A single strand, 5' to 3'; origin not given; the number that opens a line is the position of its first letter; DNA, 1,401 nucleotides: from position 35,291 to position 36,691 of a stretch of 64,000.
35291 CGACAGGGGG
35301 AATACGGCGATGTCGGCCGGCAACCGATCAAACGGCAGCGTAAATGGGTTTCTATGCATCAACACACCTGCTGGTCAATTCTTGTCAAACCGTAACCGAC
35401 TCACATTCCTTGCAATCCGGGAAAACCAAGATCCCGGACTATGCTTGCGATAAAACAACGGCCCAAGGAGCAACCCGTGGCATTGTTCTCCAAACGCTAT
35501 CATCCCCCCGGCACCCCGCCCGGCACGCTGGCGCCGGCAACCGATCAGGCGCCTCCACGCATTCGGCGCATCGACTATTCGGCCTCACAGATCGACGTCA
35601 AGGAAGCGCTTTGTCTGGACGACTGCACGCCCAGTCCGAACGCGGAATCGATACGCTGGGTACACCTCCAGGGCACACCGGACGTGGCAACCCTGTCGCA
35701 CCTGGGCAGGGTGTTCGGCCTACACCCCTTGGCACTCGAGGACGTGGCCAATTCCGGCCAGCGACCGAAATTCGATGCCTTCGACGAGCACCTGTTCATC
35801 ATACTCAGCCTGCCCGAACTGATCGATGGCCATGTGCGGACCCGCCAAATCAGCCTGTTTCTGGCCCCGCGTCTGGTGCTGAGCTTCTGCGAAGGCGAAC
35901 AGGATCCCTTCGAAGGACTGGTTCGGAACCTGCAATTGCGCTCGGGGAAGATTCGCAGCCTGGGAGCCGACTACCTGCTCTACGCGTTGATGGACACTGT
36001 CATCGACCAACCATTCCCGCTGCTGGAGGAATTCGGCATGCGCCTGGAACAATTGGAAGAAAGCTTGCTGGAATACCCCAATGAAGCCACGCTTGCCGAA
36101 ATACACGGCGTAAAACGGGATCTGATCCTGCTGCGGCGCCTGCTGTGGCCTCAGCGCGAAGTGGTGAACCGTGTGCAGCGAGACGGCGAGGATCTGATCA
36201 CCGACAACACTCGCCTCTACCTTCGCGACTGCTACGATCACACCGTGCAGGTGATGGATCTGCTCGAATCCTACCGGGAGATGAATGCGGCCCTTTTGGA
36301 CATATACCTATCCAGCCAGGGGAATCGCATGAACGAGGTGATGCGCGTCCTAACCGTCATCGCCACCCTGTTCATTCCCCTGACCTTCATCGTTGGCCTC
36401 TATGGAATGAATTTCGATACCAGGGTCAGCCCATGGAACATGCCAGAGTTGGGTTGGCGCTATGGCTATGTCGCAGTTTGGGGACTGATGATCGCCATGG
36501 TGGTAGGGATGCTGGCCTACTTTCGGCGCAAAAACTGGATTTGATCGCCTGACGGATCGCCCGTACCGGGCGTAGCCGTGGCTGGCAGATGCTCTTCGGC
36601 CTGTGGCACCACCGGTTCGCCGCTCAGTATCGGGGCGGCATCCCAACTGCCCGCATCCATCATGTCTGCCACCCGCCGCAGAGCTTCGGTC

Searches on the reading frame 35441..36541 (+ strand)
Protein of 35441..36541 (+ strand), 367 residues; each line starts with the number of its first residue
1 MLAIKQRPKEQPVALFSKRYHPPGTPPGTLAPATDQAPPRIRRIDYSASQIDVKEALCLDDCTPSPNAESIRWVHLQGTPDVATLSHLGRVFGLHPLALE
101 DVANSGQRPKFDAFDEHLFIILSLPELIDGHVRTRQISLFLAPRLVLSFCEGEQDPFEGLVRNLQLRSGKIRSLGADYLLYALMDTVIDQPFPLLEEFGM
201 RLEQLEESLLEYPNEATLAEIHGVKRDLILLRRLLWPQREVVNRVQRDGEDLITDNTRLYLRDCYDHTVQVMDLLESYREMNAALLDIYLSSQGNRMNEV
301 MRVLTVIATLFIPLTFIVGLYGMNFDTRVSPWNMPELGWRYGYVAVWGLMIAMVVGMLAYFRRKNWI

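Call 68: search_protein_families(library=pfam, proteins=[window:35441-36541:+], max_evalue=0.0001)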
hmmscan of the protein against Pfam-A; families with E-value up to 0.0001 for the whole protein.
window:35441-36541:+ (367 aa): 1 family
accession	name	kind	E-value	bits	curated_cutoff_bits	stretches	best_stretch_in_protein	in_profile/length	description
PF01544.23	CorA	-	6.9e-69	232.8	27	1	70-363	3-292/292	CorA-like Mg2+ transporter protein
